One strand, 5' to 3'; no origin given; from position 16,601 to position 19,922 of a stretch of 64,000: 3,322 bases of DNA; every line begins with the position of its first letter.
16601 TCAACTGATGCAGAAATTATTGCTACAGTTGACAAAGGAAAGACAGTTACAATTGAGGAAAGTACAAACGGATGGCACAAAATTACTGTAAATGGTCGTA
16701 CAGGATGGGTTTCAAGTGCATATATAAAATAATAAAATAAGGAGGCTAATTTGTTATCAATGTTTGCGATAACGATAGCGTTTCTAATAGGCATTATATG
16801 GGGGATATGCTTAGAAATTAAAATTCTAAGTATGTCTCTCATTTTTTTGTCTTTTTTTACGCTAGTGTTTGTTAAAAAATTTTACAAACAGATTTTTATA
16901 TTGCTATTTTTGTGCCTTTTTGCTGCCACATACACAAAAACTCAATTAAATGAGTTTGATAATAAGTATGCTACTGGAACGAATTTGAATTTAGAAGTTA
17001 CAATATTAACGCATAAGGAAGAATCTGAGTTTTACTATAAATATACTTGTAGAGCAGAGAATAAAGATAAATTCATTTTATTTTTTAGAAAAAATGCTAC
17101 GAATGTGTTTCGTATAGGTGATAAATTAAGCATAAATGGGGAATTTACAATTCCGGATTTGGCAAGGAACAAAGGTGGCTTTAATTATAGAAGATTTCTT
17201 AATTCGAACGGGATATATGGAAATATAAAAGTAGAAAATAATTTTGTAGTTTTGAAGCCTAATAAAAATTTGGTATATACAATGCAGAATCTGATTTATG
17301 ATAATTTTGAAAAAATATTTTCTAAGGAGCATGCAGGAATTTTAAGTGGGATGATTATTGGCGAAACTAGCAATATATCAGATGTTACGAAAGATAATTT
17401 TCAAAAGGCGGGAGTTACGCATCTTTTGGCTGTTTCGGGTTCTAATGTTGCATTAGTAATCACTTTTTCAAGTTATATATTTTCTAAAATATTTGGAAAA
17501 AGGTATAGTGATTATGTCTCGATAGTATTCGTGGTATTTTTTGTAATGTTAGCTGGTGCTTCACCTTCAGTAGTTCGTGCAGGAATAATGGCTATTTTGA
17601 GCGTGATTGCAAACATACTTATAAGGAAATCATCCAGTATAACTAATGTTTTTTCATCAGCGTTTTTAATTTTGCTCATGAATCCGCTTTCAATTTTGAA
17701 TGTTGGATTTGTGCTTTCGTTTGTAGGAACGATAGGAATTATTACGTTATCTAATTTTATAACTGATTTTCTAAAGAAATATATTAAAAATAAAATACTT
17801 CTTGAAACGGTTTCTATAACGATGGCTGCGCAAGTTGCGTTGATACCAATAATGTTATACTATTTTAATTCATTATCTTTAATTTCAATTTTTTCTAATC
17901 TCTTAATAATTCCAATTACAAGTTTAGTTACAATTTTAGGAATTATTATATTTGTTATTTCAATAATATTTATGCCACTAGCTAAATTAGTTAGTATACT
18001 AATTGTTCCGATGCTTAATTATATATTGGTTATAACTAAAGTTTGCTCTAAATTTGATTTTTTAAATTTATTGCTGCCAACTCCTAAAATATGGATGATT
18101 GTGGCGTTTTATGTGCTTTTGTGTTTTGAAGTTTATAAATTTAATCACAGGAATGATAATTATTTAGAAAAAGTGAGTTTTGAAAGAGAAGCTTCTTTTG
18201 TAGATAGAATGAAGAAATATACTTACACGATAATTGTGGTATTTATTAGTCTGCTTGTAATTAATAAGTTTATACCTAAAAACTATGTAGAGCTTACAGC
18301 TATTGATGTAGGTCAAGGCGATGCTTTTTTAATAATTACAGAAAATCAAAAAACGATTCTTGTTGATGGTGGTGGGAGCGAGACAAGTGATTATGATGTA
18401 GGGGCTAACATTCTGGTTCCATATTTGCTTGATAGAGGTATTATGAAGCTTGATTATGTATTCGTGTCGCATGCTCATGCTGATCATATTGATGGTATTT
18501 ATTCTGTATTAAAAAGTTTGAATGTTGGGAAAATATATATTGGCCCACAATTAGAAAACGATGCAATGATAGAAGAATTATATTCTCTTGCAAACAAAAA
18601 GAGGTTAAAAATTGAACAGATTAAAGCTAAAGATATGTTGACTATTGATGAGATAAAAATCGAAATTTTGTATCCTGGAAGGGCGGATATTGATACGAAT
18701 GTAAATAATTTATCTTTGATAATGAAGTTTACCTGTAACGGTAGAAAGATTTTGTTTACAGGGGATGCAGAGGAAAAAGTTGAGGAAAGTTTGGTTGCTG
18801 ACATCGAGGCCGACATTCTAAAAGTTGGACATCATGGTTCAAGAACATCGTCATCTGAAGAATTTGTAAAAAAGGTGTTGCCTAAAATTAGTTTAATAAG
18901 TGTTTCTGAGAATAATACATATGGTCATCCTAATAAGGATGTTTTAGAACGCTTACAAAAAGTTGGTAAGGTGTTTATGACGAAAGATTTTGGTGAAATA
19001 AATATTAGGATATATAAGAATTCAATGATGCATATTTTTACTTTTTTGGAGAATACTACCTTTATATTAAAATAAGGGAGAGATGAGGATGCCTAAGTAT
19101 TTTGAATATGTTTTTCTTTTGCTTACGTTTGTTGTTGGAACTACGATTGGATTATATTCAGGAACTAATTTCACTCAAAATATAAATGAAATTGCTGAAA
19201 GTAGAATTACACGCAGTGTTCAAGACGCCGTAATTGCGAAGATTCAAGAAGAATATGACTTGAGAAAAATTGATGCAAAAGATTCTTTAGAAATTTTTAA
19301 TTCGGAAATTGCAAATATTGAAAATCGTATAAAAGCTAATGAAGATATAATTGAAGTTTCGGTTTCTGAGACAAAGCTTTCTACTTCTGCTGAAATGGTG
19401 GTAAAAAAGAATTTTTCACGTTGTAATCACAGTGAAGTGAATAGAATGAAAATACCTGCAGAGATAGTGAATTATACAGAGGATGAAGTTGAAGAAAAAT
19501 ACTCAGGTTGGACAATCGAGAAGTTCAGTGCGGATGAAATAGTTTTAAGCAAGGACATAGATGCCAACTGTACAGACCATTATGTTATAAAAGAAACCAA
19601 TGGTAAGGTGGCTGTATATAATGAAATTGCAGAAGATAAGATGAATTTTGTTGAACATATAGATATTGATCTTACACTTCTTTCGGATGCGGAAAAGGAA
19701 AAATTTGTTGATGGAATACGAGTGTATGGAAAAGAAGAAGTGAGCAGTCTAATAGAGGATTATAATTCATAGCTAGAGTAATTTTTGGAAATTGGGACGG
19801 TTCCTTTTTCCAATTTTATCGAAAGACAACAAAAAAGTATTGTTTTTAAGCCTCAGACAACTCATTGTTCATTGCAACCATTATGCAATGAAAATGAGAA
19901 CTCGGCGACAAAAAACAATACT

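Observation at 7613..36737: Family of ~195 bp MITE-like palindromic elements with 28-bp TIRs, including a flipped-core copy, a core-less copy and a core fragment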

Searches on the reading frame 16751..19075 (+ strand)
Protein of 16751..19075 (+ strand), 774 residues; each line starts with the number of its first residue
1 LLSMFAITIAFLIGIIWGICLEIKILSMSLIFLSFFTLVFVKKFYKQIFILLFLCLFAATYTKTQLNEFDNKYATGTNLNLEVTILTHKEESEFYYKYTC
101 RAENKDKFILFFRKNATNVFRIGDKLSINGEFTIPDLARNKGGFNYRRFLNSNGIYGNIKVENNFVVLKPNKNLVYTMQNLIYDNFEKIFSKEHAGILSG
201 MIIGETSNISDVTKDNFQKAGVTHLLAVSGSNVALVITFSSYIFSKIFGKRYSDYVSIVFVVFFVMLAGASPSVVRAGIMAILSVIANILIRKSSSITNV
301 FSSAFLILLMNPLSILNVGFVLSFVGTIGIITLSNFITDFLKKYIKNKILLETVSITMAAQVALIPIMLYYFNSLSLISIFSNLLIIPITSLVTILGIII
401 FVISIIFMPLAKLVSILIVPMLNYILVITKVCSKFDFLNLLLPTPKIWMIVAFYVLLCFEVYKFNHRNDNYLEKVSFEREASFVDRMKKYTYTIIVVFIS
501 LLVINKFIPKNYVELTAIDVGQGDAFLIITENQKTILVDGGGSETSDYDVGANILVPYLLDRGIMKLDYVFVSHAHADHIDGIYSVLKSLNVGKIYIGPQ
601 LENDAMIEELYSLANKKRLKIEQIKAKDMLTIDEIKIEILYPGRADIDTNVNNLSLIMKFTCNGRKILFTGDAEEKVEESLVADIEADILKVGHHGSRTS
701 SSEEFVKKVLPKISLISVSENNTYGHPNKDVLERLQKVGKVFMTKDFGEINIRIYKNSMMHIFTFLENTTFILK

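Call 28: search_protein_families(library=ncbifam, proteins=[window:16751-19075:+], max_evalue=1e-10)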
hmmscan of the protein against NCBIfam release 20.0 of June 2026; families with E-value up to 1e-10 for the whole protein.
window:16751-19075:+ (774 aa): 6 families
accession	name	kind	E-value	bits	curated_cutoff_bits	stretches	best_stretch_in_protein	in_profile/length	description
TIGR00361.1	ComEC_Rec2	equivalog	1.9e-90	303.9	190.05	1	101-740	40-654/663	DNA internalization-related competence protein ComEC/Rec2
NF008580.0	PRK11539.1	equivalog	3.2e-56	191.1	969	1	4-759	5-733/758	ComEC family protein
TIGR00360.1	ComEC_N-term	subfamily_domain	1.8e-28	100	36.5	1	222-395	1-169/171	ComEC/Rec2-related protein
NF049846.1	blaAHM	exception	8.5e-23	80.7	590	1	513-752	63-293/304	AHM family subclass B3-like metallo-beta-lactamase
NF045979.1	ComEC_MAG0480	equivalog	4.7e-20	71.8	150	1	9-467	34-457/461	MAG0480 family ComEC-like protein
NF041809.1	Avs1a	equivalog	1.3e-16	60.3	420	0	601-735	203-341/387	AVAST type 1 anti-phage system MBL fold metallo-hydrolase Avs1a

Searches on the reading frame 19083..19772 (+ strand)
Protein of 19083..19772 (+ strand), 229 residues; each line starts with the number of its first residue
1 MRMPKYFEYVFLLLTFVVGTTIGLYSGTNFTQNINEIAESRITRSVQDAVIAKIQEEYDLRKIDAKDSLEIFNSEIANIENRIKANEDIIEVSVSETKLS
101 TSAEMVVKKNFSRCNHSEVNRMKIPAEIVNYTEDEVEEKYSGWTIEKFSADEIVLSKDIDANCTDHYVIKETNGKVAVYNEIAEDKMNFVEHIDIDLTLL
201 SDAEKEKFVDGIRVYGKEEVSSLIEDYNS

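Call 20: find_encoding_contigs(protein=window:19083-19772:+, flank=10000, max_places=6)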
Protein window:19083-19772:+ (229 aa): no gene with exactly this product is on record in the collection.

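Call 21: search_protein_families(library=pfam, proteins=[window:19083-19772:+])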
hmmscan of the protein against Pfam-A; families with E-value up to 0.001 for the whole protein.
window:19083-19772:+ (229 aa): 1 family
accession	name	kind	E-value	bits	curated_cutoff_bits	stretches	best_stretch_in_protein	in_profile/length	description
PF08955.15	BofC_C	-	0.00014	22.3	21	1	171-228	16-73/74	BofC C-terminal domain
